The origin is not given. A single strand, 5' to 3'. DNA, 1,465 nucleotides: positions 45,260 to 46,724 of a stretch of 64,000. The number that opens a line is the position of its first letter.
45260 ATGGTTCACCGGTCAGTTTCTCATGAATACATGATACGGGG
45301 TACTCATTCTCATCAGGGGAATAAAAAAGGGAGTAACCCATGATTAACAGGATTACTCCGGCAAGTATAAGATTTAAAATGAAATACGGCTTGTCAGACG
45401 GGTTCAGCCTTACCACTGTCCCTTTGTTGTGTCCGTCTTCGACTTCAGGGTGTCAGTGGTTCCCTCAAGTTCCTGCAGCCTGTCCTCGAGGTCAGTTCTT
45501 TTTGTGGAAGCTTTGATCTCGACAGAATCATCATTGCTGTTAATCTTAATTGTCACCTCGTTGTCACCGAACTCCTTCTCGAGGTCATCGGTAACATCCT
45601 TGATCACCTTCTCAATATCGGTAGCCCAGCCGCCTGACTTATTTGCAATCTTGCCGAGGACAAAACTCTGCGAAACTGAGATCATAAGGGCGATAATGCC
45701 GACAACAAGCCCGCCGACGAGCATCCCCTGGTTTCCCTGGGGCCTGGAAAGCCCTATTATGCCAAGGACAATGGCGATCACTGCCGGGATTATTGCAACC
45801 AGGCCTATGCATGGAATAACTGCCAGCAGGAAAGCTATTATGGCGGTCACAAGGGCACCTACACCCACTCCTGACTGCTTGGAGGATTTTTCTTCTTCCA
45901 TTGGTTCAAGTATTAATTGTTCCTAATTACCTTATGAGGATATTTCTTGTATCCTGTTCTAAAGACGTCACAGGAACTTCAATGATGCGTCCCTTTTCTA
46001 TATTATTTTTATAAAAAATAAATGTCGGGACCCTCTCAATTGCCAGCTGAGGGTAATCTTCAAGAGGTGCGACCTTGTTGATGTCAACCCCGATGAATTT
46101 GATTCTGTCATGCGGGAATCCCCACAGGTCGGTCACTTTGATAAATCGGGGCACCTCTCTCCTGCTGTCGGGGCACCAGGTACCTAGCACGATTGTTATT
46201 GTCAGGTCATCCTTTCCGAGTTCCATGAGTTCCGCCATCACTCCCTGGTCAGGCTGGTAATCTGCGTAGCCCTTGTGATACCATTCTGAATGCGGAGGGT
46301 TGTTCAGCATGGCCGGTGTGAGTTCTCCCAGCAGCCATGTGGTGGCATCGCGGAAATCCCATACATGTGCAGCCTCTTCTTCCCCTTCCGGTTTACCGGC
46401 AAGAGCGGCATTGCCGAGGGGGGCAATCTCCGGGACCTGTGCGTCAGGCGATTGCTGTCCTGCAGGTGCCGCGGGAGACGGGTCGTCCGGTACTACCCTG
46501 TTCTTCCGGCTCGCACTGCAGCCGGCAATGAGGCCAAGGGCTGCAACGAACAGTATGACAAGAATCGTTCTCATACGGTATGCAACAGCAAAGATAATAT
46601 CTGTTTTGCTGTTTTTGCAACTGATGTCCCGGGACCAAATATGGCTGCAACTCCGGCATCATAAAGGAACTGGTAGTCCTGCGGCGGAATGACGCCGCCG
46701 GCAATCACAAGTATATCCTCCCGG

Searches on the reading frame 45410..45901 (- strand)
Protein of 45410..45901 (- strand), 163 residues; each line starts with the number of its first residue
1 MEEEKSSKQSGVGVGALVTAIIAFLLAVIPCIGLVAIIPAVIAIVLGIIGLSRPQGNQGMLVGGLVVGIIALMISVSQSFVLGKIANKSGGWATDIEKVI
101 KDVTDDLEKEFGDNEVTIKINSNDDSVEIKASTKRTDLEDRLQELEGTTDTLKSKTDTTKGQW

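Call 10: search_protein_families(library=pfam, proteins=[window:45410-45901:-], max_evalue=0.001)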
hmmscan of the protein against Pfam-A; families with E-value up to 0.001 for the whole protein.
window:45410-45901:- (163 aa): 0 families

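Call 45: search_protein_families(library=ncbifam, proteins=[window:45410-45901:-], max_evalue=0.01)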
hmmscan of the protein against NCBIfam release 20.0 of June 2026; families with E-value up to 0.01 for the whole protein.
window:45410-45901:- (163 aa): 1 family
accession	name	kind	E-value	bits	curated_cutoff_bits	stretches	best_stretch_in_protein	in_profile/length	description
NF012190.1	tet_MFS_B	exception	0.005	15.9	850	1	22-102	210-285/400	tetracycline efflux MFS transporter Tet(B)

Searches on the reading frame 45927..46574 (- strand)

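Call 10: search_protein_families(library=pfam, proteins=[window:45927-46574:-], max_evalue=0.001)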
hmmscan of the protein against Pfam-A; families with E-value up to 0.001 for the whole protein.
window:45927-46574:- (215 aa): 1 family
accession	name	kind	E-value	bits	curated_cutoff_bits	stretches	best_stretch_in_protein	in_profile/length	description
PF14595.12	Thioredoxin_9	-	0.00082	19.7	25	0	116-201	35-118/129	Thioredoxin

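Call 45: search_protein_families(library=ncbifam, proteins=[window:45927-46574:-], max_evalue=0.01)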
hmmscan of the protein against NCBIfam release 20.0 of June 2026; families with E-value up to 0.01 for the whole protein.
window:45927-46574:- (215 aa): 0 families
